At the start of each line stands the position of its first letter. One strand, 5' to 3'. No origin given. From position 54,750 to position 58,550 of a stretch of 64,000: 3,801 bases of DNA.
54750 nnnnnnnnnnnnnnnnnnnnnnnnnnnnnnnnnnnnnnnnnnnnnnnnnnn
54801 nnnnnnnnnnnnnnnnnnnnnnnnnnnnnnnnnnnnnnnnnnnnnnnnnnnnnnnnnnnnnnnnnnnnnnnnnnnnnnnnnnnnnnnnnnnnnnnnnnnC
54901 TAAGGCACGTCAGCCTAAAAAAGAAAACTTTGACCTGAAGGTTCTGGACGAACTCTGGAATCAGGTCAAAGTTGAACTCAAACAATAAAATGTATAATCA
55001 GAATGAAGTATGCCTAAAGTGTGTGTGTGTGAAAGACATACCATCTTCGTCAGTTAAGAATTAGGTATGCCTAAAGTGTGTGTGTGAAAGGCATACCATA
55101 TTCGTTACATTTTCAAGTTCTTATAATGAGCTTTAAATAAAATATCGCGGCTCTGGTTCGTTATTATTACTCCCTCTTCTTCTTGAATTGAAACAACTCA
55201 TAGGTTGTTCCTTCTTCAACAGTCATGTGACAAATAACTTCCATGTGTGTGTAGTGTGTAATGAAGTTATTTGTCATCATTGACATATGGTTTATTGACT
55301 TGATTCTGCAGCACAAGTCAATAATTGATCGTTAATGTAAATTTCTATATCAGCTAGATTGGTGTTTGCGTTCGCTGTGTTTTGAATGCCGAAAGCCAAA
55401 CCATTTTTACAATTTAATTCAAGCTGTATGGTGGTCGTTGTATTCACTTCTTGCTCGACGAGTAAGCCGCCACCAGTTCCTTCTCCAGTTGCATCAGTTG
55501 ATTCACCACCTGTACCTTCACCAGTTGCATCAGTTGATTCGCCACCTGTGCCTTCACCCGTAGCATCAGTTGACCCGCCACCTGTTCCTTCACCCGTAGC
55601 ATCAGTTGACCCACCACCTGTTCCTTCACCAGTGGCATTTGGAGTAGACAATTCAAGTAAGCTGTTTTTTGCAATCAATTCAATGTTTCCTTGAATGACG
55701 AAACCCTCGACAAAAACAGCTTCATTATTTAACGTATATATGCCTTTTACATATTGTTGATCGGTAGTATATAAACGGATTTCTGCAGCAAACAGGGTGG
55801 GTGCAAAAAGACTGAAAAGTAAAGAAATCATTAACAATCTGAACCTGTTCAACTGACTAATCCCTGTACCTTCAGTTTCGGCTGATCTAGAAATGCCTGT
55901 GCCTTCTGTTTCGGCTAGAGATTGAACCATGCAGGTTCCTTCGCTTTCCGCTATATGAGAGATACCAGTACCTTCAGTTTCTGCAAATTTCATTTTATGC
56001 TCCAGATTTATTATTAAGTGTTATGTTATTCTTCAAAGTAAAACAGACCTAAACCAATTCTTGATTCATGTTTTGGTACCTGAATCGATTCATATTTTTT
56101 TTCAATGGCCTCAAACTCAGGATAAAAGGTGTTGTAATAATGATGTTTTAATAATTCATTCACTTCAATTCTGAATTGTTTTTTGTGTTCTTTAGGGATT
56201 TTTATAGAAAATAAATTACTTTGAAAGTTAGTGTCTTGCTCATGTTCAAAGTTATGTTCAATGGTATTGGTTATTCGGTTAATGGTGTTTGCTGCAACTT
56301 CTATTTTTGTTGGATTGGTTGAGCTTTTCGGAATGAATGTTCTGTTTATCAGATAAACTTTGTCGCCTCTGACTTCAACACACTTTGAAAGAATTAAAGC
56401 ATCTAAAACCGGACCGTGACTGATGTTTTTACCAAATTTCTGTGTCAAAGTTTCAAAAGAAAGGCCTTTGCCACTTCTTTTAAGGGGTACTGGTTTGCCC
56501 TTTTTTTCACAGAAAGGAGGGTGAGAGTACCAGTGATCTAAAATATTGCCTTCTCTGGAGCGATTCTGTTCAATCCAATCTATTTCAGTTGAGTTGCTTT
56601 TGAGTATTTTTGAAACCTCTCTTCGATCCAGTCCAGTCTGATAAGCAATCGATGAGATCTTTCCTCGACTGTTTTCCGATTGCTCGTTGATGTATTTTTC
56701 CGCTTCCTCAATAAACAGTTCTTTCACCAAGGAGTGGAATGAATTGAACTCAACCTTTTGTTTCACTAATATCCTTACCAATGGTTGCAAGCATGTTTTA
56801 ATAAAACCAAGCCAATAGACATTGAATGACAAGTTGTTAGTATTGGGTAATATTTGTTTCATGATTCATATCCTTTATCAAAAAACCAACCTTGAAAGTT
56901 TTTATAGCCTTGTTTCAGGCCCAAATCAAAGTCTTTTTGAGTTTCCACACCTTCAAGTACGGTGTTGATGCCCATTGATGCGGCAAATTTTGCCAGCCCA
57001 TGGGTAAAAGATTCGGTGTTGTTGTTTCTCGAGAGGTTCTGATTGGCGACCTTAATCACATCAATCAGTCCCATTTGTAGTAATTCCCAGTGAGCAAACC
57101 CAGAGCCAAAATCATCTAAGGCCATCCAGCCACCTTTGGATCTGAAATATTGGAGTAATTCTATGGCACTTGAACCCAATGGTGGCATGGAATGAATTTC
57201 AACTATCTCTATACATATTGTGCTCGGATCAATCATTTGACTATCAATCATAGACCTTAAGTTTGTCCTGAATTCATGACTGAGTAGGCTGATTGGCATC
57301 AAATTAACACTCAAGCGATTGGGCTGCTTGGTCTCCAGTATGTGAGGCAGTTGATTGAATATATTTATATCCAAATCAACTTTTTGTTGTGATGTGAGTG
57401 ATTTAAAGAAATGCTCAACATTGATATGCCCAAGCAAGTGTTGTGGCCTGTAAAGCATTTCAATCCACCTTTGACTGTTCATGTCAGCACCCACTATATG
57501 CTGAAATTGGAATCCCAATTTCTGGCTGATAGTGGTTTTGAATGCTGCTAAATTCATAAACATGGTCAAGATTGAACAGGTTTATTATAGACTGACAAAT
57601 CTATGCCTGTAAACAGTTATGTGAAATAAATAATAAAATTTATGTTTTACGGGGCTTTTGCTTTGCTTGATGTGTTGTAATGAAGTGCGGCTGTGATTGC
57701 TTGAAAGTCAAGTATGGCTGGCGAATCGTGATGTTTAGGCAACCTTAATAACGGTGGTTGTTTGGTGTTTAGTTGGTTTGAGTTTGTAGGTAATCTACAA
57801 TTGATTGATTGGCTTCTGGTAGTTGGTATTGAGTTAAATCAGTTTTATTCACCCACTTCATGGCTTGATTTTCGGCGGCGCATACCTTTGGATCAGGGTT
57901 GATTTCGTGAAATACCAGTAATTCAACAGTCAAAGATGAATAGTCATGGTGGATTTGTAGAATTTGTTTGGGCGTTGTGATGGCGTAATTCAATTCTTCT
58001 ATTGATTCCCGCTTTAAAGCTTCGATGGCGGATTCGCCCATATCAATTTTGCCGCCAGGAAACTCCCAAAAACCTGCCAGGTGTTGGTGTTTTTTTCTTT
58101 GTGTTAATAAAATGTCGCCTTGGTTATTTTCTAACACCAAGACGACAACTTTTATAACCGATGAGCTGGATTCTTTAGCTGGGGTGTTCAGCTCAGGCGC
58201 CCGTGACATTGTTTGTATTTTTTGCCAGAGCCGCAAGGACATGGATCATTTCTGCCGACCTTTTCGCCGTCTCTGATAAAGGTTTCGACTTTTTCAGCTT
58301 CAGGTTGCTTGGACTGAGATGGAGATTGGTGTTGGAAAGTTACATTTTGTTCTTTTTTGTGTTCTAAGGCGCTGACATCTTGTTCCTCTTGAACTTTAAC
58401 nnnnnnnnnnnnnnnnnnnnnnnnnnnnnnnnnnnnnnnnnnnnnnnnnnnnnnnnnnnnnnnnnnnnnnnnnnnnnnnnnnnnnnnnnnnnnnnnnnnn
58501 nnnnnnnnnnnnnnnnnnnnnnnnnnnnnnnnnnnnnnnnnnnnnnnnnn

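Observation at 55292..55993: Protein carrying the same EGTG motif on both sides of its signal peptide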

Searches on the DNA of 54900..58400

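Call 29: search_rna_families(source=window, start=54900, end=58400, threshold=evalue, max_evalue=1)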
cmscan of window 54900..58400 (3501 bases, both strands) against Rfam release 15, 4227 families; matches with E-value up to 1: 0.
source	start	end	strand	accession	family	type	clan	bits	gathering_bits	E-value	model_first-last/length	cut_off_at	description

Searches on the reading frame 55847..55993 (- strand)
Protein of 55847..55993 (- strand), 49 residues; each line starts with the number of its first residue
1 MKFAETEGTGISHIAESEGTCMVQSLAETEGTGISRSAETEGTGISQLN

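Call 15: find_homologous_proteins(query=A2, max_evalue=10)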
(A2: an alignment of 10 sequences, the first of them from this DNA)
Query A2 (10 sequences) (49 aa, profile of the alignment): 3 proteins with E <= 10 among 2134 candidates.
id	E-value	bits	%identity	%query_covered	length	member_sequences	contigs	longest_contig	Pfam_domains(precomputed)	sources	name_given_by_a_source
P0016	2.3e-5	41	57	86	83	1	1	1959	-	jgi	-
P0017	1.8e+0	26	64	45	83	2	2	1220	-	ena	-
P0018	4.1e+0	25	36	86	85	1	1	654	-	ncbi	-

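Call 18: find_encoding_contigs(protein=P0016, flank=5000, max_places=3)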
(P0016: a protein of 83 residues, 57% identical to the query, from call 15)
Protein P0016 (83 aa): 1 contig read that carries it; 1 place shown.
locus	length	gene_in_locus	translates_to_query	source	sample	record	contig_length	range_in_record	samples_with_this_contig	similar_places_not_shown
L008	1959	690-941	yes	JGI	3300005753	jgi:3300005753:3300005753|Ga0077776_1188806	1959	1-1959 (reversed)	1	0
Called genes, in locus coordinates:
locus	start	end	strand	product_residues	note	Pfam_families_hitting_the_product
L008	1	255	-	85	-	?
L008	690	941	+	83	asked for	-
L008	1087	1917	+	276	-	-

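Call 23: search_protein_families(library=pfam, proteins=[L008:1087-1917:+, P0016, L008:1-255:-], max_evalue=1)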
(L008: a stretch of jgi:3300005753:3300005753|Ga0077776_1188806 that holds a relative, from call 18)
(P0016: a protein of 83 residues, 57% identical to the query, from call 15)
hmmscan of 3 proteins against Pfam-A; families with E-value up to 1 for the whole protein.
L008:1087-1917:+ (276 aa): 1 family
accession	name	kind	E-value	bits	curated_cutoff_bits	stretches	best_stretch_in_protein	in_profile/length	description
PF01381.28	HTH_3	-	0.015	15.8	23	1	59-84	9-33/55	Helix-turn-helix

P0016 (83 aa): 0 families

L008:1-255:- (85 aa): 3 families
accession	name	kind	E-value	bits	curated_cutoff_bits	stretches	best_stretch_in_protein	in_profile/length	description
PF00535.33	Glycos_transf_2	-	5.2e-06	26.9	23.3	1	30-68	2-40/168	Glycosyl transferase family 2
PF09960.14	DUF2194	-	0.045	12.5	30.4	1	6-59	63-116/582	Uncharacterised protein conserved in bacteria (DUF2194)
PF21084.3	DUF4423_like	-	0.12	13.2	24.1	0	5-48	5-52/76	Winged Helix-turn-helix domain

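Call 54: search_protein_families(library=ncbifam, proteins=[P0016], max_evalue=1)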
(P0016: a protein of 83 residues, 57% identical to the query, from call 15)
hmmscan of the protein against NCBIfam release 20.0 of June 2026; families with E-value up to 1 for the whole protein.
P0016 (83 aa): 0 families
